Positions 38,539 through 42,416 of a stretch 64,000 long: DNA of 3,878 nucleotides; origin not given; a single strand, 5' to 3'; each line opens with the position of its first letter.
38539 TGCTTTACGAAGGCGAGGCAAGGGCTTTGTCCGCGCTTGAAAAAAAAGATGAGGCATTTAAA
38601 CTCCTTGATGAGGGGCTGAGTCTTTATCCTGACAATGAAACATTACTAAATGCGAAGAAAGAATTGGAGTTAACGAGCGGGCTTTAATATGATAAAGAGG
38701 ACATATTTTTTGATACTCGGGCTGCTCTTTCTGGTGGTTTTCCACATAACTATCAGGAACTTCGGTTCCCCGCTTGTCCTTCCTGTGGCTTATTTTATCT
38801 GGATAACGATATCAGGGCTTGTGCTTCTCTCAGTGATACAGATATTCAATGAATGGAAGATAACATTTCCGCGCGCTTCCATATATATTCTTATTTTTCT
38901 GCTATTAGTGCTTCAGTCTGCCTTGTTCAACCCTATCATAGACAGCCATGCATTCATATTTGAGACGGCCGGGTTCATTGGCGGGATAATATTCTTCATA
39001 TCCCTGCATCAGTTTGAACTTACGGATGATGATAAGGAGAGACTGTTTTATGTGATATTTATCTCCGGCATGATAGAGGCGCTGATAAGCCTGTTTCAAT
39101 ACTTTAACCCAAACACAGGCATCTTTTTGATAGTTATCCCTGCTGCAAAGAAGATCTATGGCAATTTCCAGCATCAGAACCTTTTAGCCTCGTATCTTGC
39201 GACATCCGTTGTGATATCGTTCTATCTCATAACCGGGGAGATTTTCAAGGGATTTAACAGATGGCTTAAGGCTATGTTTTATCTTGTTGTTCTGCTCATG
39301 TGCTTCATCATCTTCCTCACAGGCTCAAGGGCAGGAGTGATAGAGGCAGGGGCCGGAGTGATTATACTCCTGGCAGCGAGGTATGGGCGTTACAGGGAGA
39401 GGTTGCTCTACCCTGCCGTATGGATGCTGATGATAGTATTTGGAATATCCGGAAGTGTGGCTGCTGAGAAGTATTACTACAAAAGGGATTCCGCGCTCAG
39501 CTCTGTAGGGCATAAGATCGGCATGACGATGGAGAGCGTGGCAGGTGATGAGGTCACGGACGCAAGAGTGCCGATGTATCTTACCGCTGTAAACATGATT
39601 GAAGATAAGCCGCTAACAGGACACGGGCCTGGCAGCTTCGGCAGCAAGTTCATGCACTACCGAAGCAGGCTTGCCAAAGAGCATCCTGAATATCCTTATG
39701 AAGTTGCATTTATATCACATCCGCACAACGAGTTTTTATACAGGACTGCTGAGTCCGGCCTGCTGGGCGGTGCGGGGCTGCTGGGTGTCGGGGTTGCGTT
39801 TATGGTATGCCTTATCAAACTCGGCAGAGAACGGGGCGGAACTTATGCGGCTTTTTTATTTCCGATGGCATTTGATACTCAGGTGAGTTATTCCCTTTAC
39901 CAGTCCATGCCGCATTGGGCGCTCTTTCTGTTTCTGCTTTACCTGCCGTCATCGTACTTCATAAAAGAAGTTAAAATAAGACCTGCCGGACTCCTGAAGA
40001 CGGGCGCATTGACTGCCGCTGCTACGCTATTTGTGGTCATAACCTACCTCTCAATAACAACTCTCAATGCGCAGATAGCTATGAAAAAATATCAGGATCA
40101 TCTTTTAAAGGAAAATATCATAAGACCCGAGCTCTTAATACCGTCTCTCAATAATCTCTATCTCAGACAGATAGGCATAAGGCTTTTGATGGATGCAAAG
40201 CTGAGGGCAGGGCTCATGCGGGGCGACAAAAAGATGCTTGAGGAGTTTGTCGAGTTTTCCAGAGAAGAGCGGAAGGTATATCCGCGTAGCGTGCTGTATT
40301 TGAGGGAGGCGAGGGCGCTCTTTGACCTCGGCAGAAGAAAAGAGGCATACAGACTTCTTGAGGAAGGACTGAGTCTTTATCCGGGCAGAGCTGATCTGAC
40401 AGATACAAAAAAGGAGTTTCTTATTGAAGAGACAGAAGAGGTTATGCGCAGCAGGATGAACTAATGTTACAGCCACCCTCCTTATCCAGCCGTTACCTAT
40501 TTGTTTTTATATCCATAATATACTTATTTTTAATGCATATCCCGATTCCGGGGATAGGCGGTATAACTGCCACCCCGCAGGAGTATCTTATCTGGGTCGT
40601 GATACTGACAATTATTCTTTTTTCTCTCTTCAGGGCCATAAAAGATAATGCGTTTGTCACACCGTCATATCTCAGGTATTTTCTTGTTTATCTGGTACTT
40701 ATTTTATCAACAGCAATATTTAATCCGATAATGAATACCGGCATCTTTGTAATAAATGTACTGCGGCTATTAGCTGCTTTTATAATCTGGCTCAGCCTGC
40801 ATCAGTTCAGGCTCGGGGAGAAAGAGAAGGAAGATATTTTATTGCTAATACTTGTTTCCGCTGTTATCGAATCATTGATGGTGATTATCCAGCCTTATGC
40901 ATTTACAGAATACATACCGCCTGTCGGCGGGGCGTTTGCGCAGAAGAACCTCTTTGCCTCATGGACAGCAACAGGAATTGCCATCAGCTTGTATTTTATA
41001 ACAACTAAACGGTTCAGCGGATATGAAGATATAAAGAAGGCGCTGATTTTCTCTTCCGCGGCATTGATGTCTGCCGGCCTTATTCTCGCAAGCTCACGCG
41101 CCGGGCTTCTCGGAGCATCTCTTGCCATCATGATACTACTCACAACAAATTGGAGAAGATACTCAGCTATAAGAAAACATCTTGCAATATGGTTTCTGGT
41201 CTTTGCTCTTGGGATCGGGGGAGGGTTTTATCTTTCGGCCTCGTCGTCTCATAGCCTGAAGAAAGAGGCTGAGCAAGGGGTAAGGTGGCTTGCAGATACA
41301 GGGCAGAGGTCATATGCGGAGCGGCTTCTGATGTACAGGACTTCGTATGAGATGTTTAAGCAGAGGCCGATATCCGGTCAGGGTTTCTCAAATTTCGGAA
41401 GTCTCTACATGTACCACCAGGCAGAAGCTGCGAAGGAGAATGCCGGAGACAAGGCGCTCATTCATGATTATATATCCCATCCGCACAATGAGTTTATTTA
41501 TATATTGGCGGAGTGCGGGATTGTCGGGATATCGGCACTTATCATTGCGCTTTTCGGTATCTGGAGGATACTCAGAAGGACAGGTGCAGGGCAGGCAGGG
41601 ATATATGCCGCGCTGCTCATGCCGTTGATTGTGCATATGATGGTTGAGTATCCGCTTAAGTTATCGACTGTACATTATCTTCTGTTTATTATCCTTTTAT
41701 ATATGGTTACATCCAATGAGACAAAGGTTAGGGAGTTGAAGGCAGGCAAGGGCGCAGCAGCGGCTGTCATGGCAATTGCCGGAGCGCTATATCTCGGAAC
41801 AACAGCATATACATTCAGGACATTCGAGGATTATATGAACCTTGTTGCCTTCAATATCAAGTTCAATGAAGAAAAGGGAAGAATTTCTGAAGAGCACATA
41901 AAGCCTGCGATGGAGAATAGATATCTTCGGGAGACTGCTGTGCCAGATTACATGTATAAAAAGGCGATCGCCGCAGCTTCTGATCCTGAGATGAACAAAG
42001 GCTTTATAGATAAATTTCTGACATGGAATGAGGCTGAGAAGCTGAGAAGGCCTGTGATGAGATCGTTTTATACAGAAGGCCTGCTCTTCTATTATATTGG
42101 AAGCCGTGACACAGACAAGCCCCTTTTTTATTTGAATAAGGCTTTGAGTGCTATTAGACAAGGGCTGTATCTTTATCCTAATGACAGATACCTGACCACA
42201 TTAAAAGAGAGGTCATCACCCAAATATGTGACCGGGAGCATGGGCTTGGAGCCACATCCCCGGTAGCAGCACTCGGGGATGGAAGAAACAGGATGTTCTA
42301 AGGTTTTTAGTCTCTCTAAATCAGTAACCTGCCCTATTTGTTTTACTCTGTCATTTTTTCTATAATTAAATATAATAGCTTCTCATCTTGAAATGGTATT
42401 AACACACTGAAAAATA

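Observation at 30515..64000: At least 33 kb MSH-type type IV filament locus with an inflated modular pilin repertoire and its own modification block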

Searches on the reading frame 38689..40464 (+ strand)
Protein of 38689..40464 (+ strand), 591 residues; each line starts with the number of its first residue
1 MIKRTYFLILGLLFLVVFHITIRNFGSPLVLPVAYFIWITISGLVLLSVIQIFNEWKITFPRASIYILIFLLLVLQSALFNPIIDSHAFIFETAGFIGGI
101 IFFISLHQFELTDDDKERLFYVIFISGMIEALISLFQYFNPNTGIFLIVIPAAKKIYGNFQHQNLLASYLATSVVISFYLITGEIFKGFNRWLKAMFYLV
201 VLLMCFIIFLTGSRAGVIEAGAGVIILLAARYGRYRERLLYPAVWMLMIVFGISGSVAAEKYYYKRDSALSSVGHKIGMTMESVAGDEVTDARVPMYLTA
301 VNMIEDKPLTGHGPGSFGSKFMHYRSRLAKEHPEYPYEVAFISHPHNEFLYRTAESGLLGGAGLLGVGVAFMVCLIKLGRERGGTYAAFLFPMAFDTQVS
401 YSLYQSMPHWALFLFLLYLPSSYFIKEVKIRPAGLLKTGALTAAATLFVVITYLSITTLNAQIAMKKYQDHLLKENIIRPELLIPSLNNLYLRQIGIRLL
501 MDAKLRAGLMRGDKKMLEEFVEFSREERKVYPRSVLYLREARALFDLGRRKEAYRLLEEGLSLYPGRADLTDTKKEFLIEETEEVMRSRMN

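Call 5: search_protein_families(library=pfam, proteins=[window:38689-40464:+], max_evalue=0.01)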
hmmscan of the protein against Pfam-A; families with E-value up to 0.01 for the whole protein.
window:38689-40464:+ (591 aa): 5 families
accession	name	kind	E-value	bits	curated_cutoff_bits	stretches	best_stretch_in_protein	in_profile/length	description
PF04932.20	Wzy_C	-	9.1e-22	77.9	31.7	1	199-364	1-148/149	O-Antigen ligase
PF11846.14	Wzy_C_2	-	5.1e-08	33.5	28.5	1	388-569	5-181/191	Virulence factor membrane-bound polymerase, C-terminal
PF15864.10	PglL_A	-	4.6e-06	26.8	25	1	156-180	1-25/26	Protein glycosylation ligase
PF13428.12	TPR_14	-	0.0017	19.3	23.5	1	536-569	3-36/44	Tetratricopeptide repeat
PF07719.23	TPR_2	-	0.0032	17.9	27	1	536-566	3-33/34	Tetratricopeptide repeat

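Call 22: search_protein_families(library=ncbifam, proteins=[window:38689-40464:+], max_evalue=0.01)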
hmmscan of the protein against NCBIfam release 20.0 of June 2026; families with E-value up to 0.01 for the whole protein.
window:38689-40464:+ (591 aa): 2 families
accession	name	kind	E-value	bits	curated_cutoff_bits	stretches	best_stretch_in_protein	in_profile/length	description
TIGR00947.1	2A73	equivalog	2e-09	37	366.4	1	64-316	69-315/425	IctB family putative bicarbonate transporter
TIGR04370.1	glyco_rpt_poly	subfamily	0.0002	20.5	40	1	59-252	8-225/396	oligosaccharide repeat unit polymerase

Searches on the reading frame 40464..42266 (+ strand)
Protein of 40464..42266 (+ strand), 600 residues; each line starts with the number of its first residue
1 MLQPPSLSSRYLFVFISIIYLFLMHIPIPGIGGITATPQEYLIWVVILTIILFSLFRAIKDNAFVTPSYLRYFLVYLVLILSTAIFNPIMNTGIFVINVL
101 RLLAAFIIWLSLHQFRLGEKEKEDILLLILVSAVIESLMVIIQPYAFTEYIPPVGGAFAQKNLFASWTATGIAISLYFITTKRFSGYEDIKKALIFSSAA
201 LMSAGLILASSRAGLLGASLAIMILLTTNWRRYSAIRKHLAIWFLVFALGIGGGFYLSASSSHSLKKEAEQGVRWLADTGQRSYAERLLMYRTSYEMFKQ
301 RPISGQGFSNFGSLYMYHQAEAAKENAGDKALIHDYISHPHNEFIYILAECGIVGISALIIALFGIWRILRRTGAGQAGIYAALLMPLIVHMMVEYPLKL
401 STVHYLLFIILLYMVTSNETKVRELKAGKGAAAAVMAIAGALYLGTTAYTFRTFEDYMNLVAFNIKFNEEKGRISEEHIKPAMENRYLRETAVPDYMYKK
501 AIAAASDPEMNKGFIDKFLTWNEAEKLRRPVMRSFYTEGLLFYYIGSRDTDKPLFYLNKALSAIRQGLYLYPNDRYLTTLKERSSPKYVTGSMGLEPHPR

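Call 5: search_protein_families(library=pfam, proteins=[window:40464-42266:+], max_evalue=0.01)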
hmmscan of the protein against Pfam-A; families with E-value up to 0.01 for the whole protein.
window:40464-42266:+ (600 aa): 2 families
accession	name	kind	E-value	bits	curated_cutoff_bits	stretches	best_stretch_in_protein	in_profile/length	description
PF04932.20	Wzy_C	-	6.7e-20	71.8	31.7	1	199-359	3-148/149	O-Antigen ligase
PF11846.14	Wzy_C_2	-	4.6e-11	43.5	28.5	1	382-457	4-84/191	Virulence factor membrane-bound polymerase, C-terminal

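Call 22: search_protein_families(library=ncbifam, proteins=[window:40464-42266:+], max_evalue=0.01)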
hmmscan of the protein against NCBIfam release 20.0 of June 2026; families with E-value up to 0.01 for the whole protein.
window:40464-42266:+ (600 aa): 1 family
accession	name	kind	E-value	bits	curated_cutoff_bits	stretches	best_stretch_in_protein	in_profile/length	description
NF003193.0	PRK04164.1-4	equivalog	0.009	15.7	351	0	407-468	10-69/182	hypothetical protein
